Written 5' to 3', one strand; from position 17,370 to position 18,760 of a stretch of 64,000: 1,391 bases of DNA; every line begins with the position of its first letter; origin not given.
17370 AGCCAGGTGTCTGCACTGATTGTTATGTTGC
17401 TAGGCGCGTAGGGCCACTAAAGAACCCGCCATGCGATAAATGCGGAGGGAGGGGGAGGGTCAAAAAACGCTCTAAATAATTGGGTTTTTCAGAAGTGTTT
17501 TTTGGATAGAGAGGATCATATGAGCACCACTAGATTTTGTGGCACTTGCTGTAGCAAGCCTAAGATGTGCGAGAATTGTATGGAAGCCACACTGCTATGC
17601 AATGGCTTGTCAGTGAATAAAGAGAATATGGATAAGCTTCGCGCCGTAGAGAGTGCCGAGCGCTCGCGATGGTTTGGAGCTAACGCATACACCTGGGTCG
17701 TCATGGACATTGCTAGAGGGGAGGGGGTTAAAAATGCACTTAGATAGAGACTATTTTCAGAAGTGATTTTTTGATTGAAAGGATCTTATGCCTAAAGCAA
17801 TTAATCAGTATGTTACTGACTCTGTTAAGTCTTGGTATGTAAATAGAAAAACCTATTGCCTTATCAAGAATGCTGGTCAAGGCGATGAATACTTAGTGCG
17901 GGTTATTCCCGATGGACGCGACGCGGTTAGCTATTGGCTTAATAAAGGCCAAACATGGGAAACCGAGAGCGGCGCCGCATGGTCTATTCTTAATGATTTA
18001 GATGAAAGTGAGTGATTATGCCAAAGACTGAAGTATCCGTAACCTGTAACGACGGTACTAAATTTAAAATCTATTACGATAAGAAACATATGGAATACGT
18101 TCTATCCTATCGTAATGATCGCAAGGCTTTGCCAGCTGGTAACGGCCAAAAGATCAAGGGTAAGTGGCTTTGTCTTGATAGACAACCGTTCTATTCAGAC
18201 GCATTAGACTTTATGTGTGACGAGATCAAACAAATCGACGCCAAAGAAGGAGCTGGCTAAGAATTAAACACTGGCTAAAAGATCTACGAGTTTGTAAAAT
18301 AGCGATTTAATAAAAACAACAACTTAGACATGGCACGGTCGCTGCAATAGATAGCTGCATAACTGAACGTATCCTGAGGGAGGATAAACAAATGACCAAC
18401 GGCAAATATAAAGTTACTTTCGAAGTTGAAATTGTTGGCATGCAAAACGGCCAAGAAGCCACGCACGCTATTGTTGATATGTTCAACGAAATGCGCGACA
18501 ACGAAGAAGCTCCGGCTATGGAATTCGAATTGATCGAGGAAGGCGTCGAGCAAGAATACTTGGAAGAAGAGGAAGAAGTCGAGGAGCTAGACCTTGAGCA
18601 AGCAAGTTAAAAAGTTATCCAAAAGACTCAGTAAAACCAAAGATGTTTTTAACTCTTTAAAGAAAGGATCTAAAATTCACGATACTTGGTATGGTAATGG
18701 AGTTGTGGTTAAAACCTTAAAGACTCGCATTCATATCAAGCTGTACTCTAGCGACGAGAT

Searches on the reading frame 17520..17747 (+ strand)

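Call 41: search_protein_families(library=pfam, proteins=[window:17520-17747:+], max_evalue=0.01)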
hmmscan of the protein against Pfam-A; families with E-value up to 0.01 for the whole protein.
window:17520-17747:+ (75 aa): 1 family
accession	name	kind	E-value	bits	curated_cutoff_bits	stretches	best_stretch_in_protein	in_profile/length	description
PF19868.4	DUF6341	-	0.0059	16.6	26.4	1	47-64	4-21/50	Family of unknown function (DUF6341)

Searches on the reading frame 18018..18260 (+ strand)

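Call 41: search_protein_families(library=pfam, proteins=[window:18018-18260:+], max_evalue=0.01)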
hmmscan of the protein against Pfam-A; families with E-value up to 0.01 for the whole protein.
window:18018-18260:+ (80 aa): 1 family
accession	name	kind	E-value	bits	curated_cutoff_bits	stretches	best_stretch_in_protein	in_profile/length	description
PF13670.12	PepSY_2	-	0.009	16.4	24.3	0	5-28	57-80/83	Peptidase propeptide and YPEB domain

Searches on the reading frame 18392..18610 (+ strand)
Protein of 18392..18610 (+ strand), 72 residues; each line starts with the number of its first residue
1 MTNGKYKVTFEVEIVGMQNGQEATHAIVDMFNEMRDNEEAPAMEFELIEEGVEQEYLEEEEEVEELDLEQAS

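Call 41: search_protein_families(library=pfam, proteins=[window:18392-18610:+], max_evalue=0.01)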
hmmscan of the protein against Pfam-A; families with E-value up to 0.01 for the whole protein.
window:18392-18610:+ (72 aa): 1 family
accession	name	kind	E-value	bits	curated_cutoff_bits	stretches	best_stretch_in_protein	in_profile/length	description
PF16759.12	LIG3_BRCT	-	0.0037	18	27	1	5-54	25-77/78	DNA ligase 3 BRCT domain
